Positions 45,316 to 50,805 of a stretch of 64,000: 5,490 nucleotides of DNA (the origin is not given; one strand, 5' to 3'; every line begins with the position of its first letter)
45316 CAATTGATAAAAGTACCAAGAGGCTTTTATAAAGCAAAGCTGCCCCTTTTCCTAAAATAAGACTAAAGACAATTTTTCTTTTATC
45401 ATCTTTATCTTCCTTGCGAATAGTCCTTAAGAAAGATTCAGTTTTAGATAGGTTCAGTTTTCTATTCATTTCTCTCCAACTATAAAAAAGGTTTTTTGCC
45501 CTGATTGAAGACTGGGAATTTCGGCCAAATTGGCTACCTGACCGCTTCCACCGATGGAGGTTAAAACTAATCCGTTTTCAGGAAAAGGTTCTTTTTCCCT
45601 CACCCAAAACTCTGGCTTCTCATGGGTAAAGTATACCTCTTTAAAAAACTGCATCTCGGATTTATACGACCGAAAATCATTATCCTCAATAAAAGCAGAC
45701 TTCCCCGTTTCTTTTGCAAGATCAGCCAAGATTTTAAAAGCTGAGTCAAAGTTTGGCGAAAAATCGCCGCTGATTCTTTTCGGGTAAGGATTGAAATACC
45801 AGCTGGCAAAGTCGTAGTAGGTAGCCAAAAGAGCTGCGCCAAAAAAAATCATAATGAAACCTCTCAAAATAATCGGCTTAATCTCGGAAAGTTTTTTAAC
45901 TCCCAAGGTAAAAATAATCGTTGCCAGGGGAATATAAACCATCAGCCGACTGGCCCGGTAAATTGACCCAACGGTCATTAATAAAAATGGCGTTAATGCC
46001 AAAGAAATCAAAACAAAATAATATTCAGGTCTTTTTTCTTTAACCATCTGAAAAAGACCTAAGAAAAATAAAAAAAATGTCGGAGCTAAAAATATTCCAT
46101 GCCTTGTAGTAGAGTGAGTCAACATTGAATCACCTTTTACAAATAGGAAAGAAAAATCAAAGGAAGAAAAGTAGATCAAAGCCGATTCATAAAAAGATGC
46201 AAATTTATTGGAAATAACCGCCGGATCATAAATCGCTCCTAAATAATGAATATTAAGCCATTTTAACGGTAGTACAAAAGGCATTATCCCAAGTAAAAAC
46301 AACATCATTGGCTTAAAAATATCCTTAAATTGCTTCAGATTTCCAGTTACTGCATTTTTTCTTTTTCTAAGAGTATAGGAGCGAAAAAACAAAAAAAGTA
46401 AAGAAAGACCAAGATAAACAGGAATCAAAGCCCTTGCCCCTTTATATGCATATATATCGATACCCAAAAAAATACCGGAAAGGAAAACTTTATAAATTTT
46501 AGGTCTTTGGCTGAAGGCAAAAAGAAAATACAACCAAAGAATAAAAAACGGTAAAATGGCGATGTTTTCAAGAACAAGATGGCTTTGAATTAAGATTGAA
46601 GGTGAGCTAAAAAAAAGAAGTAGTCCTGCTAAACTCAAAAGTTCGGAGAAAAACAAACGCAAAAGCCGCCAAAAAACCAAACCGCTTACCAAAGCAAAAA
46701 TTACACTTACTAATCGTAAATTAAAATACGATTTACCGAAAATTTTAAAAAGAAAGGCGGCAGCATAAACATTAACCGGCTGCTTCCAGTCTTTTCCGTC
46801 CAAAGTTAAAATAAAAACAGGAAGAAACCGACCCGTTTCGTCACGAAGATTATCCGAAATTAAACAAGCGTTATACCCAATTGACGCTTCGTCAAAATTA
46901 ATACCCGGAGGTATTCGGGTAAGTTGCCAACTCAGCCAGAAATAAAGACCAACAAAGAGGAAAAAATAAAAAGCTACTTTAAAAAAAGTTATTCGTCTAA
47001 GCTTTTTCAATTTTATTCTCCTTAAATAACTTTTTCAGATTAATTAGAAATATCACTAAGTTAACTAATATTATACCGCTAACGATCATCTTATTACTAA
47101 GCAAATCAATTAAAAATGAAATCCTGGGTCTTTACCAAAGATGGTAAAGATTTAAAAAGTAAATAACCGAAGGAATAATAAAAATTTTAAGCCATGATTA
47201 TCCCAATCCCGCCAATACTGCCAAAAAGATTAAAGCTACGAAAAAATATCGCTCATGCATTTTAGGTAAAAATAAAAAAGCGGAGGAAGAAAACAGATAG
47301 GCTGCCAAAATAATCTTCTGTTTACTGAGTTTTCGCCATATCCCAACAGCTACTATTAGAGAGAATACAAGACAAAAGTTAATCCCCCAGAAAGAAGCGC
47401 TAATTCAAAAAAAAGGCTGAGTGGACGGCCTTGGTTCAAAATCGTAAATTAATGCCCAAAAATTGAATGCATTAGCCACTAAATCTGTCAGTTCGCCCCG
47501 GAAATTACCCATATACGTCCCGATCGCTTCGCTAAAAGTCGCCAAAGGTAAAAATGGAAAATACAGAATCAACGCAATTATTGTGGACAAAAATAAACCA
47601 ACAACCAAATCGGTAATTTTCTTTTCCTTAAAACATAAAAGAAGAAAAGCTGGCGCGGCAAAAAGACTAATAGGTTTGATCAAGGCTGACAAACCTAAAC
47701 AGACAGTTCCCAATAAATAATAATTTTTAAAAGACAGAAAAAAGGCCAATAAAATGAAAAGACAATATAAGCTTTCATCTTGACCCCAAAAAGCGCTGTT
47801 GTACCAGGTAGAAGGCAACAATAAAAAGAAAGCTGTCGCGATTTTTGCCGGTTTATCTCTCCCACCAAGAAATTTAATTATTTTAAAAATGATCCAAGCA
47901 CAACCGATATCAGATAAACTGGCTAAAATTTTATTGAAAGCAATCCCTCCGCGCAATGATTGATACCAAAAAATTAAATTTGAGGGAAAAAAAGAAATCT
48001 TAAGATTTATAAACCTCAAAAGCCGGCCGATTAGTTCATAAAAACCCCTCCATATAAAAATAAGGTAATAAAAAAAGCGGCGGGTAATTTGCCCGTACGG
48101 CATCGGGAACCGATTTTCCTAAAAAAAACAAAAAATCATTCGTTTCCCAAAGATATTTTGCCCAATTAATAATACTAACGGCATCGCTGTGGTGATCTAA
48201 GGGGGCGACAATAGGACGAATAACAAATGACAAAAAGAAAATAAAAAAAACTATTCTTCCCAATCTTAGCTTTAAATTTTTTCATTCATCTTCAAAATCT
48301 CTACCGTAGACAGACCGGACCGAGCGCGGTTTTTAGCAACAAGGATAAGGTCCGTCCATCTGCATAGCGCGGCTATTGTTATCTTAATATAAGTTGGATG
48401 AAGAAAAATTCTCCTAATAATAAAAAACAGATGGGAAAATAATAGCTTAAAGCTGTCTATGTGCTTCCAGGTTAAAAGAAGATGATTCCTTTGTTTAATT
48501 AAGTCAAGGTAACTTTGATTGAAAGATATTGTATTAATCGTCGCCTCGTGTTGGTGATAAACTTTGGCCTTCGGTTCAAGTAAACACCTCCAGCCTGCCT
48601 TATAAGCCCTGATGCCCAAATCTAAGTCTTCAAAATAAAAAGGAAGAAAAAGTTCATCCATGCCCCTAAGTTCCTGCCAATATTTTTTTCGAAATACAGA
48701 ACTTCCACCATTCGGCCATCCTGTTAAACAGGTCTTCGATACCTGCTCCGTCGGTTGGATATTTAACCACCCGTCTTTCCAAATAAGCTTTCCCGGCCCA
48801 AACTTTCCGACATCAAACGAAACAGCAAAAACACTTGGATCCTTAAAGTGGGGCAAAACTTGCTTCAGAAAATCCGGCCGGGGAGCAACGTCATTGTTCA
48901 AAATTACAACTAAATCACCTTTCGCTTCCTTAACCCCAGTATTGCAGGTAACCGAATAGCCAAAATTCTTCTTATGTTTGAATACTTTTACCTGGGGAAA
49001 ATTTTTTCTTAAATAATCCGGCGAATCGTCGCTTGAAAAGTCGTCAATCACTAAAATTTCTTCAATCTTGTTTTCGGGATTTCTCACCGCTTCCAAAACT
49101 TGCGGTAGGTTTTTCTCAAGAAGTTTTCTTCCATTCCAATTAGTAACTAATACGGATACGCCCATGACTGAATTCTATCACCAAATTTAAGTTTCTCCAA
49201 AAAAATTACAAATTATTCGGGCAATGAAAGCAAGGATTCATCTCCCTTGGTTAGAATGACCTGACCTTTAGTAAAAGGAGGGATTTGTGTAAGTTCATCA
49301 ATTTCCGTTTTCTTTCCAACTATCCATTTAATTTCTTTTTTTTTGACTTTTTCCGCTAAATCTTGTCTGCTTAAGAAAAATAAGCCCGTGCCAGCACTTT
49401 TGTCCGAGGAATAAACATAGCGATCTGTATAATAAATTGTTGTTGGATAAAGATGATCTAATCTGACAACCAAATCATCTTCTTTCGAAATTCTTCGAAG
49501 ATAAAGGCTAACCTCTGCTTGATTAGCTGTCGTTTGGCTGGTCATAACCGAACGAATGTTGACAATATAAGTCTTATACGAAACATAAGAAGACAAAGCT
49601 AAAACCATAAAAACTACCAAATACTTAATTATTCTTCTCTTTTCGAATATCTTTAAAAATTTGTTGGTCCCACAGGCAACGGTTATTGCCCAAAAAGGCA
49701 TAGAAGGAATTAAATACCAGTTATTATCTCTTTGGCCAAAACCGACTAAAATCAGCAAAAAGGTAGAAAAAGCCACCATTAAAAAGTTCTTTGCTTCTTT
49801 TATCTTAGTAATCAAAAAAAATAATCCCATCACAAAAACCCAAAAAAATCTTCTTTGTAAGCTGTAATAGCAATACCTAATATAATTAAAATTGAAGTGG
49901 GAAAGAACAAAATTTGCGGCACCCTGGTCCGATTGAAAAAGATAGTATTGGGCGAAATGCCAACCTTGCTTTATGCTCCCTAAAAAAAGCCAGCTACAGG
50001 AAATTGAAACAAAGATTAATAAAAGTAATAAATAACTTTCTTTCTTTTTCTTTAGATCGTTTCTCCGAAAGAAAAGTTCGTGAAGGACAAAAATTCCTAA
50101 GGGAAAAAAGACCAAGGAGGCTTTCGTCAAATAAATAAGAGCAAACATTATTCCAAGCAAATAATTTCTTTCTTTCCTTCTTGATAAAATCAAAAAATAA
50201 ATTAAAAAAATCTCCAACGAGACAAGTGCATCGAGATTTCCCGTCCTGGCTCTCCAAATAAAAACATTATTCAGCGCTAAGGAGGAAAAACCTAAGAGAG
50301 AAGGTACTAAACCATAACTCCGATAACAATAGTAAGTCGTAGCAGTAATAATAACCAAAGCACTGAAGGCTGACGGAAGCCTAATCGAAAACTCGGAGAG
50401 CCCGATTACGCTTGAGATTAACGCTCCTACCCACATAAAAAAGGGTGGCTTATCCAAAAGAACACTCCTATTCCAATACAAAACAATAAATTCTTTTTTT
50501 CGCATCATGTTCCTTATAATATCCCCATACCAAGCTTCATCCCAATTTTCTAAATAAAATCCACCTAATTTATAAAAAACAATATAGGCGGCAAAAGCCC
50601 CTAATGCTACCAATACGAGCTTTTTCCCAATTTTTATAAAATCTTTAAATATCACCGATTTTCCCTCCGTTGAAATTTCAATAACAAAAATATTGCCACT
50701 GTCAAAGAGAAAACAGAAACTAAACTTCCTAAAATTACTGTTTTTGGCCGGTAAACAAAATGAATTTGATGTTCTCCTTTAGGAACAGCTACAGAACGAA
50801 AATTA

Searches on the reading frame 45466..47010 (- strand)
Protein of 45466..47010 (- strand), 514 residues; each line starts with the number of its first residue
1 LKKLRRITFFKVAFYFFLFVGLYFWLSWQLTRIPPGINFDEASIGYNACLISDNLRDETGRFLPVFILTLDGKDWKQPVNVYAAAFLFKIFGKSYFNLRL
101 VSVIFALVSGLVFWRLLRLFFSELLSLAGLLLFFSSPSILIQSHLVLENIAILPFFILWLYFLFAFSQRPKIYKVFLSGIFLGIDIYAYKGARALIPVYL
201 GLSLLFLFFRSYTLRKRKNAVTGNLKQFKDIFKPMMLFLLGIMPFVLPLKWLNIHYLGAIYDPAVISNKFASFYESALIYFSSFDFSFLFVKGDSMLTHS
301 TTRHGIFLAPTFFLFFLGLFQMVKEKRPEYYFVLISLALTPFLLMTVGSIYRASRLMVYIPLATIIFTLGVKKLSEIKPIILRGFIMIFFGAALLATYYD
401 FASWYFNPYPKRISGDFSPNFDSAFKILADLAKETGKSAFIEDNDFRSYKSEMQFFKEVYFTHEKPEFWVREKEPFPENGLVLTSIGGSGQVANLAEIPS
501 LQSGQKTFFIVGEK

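Call 4: search_protein_families(library=pfam, proteins=[window:45466-47010:-], max_evalue=0.01)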
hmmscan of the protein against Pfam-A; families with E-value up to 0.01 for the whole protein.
window:45466-47010:- (514 aa): 1 family
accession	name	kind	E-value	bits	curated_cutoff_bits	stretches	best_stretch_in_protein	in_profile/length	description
PF13231.12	PMT_2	-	6.4e-11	43.1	26.1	1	78-218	4-142/160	Dolichyl-phosphate-mannose-protein mannosyltransferase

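Call 62: search_protein_families(library=ncbifam, proteins=[window:45466-47010:-], max_evalue=0.001)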
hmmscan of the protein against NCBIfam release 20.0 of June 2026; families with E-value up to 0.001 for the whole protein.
window:45466-47010:- (514 aa): 1 family
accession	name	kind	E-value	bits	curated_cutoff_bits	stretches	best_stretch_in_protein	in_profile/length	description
TIGR03663.1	TIGR03663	subfamily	0.00027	20.1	126.25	1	81-222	56-196/435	flippase activity-associated protein Agl23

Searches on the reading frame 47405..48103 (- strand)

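Call 5: search_protein_families(library=pfam, proteins=[window:47405-48103:-], max_evalue=0.01)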
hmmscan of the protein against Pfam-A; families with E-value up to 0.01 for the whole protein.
window:47405-48103:- (232 aa): 2 families
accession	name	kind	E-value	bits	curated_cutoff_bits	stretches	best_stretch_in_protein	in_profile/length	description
PF09594.16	GT87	-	2.2e-05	24.8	25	1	65-195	31-160/237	Glycosyltransferase family 87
PF05208.19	ALG3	-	0.00067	19.6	23.6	1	112-186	129-203/358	ALG3 protein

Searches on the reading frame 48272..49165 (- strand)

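Call 5: search_protein_families(library=pfam, proteins=[window:48272-49165:-], max_evalue=0.01)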
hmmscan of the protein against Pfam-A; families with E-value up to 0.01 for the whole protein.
window:48272-49165:- (297 aa): 5 families
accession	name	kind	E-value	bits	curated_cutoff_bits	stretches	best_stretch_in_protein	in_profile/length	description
PF00535.33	Glycos_transf_2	-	4.2e-23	82.6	23.3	1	4-162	1-163/168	Glycosyl transferase family 2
PF13641.12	Glyco_tranf_2_3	-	8.3e-18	65.7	27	1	3-217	3-223/230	Glycosyltransferase like family 2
PF13632.12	Glyco_trans_2_3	-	4e-09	37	27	1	86-259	2-181/198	Glycosyl transferase family group 2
PF10111.15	Glyco_tranf_2_2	-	1.1e-05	25.5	27.3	0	24-104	16-103/276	Glycosyltransferase like family 2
PF13506.12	Glyco_transf_21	-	0.00019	21.4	21.7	1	73-205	21-155/174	Glycosyl transferase family 21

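Call 36: search_protein_families(library=ncbifam, proteins=[window:48272-49165:-], max_evalue=0.00001)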
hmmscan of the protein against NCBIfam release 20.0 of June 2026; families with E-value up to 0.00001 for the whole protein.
window:48272-49165:- (297 aa): 10 families
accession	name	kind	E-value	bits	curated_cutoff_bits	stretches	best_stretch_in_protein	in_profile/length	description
TIGR03965.1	mycofact_glyco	equivalog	5.3e-22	78.3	280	1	4-116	77-188/467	mycofactocin biosynthesis glycosyltransferase MftF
NF041875.1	EPS_EpsD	equivalog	1.7e-15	57.3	370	1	3-107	1-104/325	exopolysaccharide biosynthesis glycosyltransferase EpsD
TIGR04283.1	glyco_like_mftF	equivalog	2.2e-10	40.5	182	1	17-191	11-173/221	TIGR04283 family arsenosugar biosynthesis glycosyltransferase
NF047588.1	GlcsyltransPgfSStrep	equivalog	3.9e-10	39.4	500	1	1-109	1-112/308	glycosyltransferase PgfS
NF007482.0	PRK10073.1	equivalog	6.5e-09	35.2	423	1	3-100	8-103/334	glycosyltransferase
TIGR03937.1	PgaC_IcaA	equivalog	8.9e-09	34.8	422.3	1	3-115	47-159/407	poly-beta-1,6-N-acetyl-D-glucosamine synthase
NF038302.1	EPS_HpsE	equivalog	3.6e-08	32.7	300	1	3-104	3-108/307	hormogonium polysaccharide biosynthesis glycosyltransferase HpsE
NF047683.1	TeichurnBiosyTuaG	equivalog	3.1e-07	30.3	400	1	3-117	8-120/252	teichuronic acid biosynthesis protein TuaG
NF038299.1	EPS_HpsN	equivalog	8.8e-07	28.2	425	0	3-114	3-114/317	hormogonium polysaccharide biosynthesis glycosyltransferase HpsN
NF007986.1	PRK10714.1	equivalog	9.1e-06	24.9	529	0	3-99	8-107/316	undecaprenyl-phosphate 4-deoxy-4-formamido-L-arabinose transferase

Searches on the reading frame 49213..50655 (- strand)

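Call 5: search_protein_families(library=pfam, proteins=[window:49213-50655:-], max_evalue=0.01)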
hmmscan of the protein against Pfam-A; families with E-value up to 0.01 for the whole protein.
window:49213-50655:- (480 aa): 1 family
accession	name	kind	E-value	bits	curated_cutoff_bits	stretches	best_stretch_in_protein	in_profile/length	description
PF13231.12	PMT_2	-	9.1e-13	49.2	26.1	1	68-222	1-160/160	Dolichyl-phosphate-mannose-protein mannosyltransferase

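Call 62: search_protein_families(library=ncbifam, proteins=[window:49213-50655:-], max_evalue=0.001)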
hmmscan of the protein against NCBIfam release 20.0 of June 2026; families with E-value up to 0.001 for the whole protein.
window:49213-50655:- (480 aa): 0 families
